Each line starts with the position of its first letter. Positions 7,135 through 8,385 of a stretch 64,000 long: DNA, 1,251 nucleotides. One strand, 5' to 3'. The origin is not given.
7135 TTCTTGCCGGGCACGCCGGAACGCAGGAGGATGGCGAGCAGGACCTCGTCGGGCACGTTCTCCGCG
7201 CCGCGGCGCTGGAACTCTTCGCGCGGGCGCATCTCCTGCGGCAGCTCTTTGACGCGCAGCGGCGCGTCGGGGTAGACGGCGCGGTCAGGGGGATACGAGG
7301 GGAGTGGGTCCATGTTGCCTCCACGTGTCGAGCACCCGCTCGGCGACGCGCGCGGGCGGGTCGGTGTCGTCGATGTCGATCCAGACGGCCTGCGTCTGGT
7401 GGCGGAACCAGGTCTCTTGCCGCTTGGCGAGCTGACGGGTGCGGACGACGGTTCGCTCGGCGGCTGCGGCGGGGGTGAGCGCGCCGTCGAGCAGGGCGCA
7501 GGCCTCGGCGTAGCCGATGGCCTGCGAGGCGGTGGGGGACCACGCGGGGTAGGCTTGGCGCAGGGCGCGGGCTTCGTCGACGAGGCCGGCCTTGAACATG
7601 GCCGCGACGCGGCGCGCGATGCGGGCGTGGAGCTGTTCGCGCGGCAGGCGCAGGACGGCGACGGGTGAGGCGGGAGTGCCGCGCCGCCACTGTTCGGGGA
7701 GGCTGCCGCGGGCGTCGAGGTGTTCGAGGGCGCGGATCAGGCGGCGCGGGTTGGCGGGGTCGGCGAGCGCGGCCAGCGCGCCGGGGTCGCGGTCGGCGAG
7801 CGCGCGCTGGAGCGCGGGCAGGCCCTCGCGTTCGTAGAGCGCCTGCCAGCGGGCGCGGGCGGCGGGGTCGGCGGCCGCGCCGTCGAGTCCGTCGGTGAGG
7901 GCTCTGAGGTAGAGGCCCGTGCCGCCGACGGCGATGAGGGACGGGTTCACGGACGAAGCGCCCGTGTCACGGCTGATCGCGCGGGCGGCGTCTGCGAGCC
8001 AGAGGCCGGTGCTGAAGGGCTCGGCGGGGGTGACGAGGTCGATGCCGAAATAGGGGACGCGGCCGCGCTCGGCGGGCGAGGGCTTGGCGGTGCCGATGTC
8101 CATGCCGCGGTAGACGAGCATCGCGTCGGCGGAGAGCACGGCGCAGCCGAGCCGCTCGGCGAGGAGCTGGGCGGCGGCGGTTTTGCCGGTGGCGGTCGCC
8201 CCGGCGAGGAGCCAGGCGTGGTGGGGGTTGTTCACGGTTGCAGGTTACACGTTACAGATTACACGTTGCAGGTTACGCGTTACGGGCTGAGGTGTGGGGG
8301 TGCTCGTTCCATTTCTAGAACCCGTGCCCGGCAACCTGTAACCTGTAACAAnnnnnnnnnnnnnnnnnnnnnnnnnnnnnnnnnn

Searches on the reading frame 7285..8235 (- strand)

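Call 41: search_protein_families(library=pfam, proteins=[window:7285-8235:-], max_evalue=0.001)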
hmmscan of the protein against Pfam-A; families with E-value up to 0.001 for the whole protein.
window:7285-8235:- (316 aa): 3 families
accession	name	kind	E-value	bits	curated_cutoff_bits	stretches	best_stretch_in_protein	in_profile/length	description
PF01715.23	IPPT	-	2.8e-63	214.3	23.6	1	41-280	2-243/243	IPP transferase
PF01745.22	IPT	-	9.1e-06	25.7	20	1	7-56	3-52/233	Isopentenyl transferase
PF13238.12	AAA_18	-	0.00028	21.8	29.4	0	9-52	2-44/128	AAA domain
